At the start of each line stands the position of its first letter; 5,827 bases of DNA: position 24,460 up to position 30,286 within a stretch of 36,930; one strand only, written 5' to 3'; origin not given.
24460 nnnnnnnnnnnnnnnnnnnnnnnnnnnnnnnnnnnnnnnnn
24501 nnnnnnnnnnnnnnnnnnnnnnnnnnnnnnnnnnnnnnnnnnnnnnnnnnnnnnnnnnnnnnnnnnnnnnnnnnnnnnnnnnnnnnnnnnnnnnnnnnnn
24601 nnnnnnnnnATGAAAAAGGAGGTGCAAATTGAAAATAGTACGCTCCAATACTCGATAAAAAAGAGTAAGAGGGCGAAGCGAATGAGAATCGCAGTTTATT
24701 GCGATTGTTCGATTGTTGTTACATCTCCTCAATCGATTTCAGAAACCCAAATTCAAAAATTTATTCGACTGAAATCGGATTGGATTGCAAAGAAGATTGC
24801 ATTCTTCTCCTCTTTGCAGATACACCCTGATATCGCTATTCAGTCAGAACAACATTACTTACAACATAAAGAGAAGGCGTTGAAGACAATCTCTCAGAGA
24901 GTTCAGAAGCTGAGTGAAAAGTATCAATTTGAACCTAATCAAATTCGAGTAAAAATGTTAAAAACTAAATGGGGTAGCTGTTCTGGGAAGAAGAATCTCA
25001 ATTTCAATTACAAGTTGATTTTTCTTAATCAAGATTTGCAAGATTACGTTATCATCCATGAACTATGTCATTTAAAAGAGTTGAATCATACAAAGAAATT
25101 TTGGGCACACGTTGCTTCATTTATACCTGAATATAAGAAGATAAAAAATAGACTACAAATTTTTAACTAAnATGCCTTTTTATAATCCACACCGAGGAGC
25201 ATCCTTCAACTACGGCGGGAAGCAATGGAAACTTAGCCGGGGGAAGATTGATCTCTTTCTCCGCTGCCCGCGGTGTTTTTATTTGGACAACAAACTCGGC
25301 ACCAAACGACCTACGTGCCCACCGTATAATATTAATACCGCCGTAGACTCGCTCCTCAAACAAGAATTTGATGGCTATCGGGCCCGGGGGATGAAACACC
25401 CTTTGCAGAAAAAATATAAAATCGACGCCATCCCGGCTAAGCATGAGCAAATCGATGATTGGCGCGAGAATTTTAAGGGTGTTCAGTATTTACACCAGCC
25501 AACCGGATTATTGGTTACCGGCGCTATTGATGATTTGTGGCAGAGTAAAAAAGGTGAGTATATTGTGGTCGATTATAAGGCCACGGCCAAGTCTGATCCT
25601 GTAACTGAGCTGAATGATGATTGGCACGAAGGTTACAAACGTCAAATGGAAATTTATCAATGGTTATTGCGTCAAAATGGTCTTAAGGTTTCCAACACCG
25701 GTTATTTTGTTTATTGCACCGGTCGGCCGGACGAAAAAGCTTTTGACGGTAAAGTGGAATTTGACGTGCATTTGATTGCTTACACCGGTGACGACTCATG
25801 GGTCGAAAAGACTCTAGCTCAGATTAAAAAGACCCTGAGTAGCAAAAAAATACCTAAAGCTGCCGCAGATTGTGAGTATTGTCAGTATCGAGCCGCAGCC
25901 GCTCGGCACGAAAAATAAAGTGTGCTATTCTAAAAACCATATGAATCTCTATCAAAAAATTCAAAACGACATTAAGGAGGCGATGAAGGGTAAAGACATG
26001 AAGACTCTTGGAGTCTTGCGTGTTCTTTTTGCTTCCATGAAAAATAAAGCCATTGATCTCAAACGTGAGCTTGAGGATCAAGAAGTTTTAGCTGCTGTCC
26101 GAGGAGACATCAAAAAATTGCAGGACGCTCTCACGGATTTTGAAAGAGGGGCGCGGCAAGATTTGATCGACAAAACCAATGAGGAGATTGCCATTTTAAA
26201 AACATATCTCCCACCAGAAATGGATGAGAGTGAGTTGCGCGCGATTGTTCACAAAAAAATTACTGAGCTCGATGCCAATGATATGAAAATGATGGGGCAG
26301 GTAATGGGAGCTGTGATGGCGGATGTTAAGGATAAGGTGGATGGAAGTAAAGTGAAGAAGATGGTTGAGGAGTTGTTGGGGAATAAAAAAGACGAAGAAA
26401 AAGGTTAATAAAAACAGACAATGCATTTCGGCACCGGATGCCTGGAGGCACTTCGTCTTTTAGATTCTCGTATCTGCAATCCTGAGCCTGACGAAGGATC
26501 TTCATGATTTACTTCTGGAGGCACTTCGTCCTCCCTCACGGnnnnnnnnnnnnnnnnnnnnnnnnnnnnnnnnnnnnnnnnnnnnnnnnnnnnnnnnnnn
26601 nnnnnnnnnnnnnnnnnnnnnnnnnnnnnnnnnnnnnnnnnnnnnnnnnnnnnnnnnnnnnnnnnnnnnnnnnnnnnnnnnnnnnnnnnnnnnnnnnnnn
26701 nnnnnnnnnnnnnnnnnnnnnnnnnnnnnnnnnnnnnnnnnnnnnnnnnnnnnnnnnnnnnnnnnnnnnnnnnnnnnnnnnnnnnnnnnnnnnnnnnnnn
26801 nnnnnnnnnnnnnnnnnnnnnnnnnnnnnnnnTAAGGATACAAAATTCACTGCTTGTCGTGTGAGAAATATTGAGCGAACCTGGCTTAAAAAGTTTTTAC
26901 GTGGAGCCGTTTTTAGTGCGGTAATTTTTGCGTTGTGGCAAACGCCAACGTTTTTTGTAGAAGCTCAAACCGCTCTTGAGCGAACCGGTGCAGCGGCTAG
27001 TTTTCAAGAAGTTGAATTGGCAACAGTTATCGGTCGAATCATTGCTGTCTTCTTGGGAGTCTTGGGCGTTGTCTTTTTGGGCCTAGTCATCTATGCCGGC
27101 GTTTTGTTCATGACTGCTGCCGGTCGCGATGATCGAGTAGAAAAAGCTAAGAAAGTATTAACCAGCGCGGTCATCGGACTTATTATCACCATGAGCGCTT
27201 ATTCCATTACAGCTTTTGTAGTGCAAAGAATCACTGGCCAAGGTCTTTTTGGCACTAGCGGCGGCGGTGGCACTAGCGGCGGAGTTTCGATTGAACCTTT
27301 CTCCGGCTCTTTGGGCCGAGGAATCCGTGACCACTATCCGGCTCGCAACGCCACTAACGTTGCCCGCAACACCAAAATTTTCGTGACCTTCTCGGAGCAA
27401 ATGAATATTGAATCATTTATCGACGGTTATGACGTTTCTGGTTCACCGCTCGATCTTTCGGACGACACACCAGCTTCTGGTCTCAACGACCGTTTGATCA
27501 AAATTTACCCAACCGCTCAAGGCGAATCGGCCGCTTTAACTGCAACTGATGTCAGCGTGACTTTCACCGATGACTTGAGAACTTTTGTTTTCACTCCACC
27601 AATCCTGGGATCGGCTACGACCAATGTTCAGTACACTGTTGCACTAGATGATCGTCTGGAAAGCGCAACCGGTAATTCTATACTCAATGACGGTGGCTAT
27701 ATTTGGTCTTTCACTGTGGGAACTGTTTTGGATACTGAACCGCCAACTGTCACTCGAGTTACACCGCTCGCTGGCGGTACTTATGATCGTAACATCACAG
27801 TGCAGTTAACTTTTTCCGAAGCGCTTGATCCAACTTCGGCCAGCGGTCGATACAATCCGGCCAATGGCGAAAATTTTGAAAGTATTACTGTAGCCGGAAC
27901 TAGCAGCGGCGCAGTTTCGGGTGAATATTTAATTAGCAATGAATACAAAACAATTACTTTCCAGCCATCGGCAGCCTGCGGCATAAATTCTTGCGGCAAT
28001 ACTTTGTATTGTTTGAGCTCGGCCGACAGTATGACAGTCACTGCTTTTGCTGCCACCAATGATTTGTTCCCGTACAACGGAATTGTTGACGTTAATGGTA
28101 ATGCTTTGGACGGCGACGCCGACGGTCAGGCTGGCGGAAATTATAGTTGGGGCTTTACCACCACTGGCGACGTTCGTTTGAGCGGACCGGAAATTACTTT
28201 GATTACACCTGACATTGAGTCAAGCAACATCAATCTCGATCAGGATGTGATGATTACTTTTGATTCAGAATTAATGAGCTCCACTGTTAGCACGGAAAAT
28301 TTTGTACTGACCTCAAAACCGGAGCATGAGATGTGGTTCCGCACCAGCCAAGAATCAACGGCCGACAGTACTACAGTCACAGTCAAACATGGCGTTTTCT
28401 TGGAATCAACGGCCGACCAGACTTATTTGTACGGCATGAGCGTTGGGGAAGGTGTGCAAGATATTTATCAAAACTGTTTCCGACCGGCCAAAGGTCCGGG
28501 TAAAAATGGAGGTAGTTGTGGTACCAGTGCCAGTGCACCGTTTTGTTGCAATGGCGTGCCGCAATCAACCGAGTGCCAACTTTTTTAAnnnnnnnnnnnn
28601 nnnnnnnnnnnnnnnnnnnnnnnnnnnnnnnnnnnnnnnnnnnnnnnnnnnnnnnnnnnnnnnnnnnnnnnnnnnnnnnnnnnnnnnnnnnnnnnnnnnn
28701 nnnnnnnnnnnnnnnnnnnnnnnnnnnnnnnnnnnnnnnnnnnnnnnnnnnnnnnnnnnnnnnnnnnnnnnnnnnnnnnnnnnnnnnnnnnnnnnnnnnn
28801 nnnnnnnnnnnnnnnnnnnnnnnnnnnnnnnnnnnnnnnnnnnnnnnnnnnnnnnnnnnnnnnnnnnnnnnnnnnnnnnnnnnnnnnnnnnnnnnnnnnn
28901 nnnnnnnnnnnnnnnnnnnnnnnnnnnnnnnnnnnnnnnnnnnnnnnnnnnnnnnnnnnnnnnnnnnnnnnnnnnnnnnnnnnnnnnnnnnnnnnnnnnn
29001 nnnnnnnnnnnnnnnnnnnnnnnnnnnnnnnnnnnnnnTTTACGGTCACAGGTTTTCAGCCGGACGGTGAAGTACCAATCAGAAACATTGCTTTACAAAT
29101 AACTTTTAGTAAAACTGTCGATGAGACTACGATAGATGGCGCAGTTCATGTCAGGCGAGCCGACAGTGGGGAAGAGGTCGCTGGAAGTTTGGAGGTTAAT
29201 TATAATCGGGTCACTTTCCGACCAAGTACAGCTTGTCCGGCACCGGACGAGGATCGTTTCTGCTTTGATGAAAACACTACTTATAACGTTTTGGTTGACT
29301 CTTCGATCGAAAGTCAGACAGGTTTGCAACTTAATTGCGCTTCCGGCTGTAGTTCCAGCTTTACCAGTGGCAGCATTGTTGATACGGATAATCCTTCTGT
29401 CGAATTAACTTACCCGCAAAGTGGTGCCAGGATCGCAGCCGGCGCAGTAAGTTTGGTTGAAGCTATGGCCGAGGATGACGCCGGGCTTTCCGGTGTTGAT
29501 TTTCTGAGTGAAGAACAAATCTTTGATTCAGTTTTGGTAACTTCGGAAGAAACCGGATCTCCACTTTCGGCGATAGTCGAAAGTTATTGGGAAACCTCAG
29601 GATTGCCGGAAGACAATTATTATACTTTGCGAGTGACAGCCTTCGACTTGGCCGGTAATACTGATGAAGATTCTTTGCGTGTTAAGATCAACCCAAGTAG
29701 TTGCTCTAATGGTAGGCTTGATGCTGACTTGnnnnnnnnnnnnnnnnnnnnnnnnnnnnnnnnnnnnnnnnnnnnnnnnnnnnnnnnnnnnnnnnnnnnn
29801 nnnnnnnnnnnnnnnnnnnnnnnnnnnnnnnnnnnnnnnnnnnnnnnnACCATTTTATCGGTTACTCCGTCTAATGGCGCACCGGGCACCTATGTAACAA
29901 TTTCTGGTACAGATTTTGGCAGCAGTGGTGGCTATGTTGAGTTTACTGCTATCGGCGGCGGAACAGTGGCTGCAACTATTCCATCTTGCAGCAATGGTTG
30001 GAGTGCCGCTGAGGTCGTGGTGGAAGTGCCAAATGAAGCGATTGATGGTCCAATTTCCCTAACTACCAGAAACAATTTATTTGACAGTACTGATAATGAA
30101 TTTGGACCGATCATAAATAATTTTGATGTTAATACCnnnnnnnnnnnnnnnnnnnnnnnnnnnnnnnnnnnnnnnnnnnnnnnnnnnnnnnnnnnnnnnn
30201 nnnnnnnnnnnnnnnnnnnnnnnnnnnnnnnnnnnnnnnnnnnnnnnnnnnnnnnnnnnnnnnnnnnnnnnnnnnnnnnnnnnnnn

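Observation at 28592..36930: Giant multidomain ORF invisible in the supplied ORF track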

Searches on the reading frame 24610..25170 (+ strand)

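Call 3: search_protein_families(library=pfam, proteins=[window:24610-25170:+], max_evalue=0.01)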
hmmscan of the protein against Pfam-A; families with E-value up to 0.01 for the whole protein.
window:24610-25170:+ (186 aa): 4 families
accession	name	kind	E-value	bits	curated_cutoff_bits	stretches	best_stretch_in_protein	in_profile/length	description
PF01863.23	YgjP-like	-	1.4e-44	153.1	26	2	86-183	108-205/207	YgjP-like, metallopeptidase domain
PF10263.15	SprT-like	-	0.00067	19.9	25.6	1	111-157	20-74/108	SprT-like family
PF08325.16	WLM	-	0.0013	19.3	26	1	147-180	86-119/190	WLM domain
PF10292.15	7TM_GPCR_Srab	-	0.004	16.6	21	1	68-119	187-237/324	Serpentine type 7TM GPCR receptor class ab chemoreceptor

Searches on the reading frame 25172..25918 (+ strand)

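Call 3: search_protein_families(library=pfam, proteins=[window:25172-25918:+], max_evalue=0.01)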
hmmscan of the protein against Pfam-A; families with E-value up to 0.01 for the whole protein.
window:25172-25918:+ (248 aa): 3 families
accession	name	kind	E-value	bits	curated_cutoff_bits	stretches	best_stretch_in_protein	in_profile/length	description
PF12705.13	PDDEXK_1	-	1.2e-14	55.3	22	1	21-241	2-244/247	PD-(D/E)XK nuclease superfamily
PF01930.23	Cas_Cas4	-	9.8e-06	26.2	22.7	1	121-240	57-155/160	Domain of unknown function DUF83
PF12684.13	DUF3799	-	0.0016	18.7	26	1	101-238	95-231/233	PDDEXK-like domain of unknown function (DUF3799)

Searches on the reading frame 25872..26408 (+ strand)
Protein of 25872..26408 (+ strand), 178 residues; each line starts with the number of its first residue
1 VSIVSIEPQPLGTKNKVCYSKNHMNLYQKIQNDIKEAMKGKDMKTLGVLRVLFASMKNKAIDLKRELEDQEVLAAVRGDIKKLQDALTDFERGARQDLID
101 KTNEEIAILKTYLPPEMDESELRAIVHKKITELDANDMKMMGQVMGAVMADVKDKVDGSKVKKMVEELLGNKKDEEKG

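Call 3: search_protein_families(library=pfam, proteins=[window:25872-26408:+], max_evalue=0.01)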
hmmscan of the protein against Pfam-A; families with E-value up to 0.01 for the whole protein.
window:25872-26408:+ (178 aa): 2 families
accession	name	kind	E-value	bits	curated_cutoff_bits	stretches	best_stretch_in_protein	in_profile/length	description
PF09424.15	YqeY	-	1.9e-41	142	27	1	28-169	2-143/143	Yqey-like protein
PF02637.23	GatB_Yqey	-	0.00077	19.8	27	1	118-169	90-148/148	GatB domain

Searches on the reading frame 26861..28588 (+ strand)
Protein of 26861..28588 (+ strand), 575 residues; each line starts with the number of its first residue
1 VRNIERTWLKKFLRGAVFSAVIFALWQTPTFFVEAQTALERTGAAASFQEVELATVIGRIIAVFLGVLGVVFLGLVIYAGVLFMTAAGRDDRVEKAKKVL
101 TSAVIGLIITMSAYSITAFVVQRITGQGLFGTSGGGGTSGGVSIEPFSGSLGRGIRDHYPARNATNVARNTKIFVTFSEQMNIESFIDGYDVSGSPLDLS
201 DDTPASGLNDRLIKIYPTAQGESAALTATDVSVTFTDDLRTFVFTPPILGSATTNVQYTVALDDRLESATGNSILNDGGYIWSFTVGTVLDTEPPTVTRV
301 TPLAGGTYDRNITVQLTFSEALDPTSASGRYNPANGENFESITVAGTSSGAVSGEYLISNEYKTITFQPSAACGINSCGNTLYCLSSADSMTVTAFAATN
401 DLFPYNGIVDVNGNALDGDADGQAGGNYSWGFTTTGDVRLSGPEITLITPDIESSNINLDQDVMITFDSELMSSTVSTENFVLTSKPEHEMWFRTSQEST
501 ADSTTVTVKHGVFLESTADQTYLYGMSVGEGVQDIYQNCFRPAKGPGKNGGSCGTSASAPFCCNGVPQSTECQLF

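Call 3: search_protein_families(library=pfam, proteins=[window:26861-28588:+], max_evalue=0.01)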
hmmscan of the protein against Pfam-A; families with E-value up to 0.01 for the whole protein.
window:26861-28588:+ (575 aa): 2 families
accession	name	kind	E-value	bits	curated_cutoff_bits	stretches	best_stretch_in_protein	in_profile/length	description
PF13205.12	Big_5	-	1.6e-21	77.4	23.6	3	157-285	9-104/105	Bacterial Ig-like domain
PF18895.5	T4SS_pilin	-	1.1e-07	32.2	26.6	1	53-119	5-70/71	Type IV secretion system pilin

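Call 4: search_protein_families(library=ncbifam, proteins=[window:26861-28588:+], max_evalue=0.01)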
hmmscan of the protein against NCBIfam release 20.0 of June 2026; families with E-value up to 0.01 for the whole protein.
window:26861-28588:+ (575 aa): 1 family
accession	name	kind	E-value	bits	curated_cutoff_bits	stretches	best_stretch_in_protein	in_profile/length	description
NF045849.1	ICE_MMCAP2_0565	equivalog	8.8e-07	28.5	40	1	55-122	11-78/80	Mbov_0395 family pilin-like conjugal transfer protein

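Call 10: find_encoding_contigs(protein=window:26861-28588:+, flank=10000, max_places=4)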
Protein window:26861-28588:+ (575 aa): no gene with exactly this product is on record in the collection.

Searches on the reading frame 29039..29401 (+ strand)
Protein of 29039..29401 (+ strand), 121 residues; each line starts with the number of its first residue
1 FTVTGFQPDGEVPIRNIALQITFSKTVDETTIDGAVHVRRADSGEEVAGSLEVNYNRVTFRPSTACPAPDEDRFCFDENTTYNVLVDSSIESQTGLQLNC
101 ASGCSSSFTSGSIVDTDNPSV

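Call 24: search_protein_families(library=pfam, proteins=[window:29039-29401:+], max_evalue=0.1)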
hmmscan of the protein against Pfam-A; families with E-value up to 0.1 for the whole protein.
window:29039-29401:+ (121 aa): 1 family
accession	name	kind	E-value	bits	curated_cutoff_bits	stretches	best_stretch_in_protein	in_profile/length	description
PF13205.12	Big_5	-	3.4e-08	34.6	23.6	1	16-109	22-104/105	Bacterial Ig-like domain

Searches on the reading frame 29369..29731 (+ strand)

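Call 24: search_protein_families(library=pfam, proteins=[window:29369-29731:+], max_evalue=0.1)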
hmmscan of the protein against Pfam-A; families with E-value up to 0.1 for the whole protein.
window:29369-29731:+ (121 aa): 4 families
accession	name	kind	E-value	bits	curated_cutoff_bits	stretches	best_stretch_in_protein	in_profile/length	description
PF17957.7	Big_7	-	1.3e-06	29.4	24.1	1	9-71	1-57/70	Bacterial Ig domain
PF19077.6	Big_13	-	0.0081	17.1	27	1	80-107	72-100/102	Bacterial Ig-like domain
PF17894.6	Cas9_Topo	-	0.013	16.1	25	1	83-113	16-46/71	Topo homolgy domain in CRISPR-associated endonuclease Cas9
PF12245.14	Big_3_2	-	0.054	14.1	23.3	1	59-100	69-112/122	Bacterial Ig-like domain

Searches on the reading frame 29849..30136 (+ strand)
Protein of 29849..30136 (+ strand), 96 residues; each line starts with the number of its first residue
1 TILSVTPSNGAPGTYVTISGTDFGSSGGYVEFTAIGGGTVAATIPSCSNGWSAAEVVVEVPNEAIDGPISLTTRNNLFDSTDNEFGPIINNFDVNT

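Call 24: search_protein_families(library=pfam, proteins=[window:29849-30136:+], max_evalue=0.1)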
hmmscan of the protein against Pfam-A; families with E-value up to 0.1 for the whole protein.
window:29849-30136:+ (96 aa): 2 families
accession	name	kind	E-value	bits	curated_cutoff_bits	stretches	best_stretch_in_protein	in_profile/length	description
PF01833.30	TIG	-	1.7e-06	28.4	20.9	1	1-77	2-72/84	IPT/TIG domain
PF25635.1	SPV1_VP10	-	0.0015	18.7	27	1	29-89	71-127/187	Sulfolobus polyhedral virus 1 capsid protein VP10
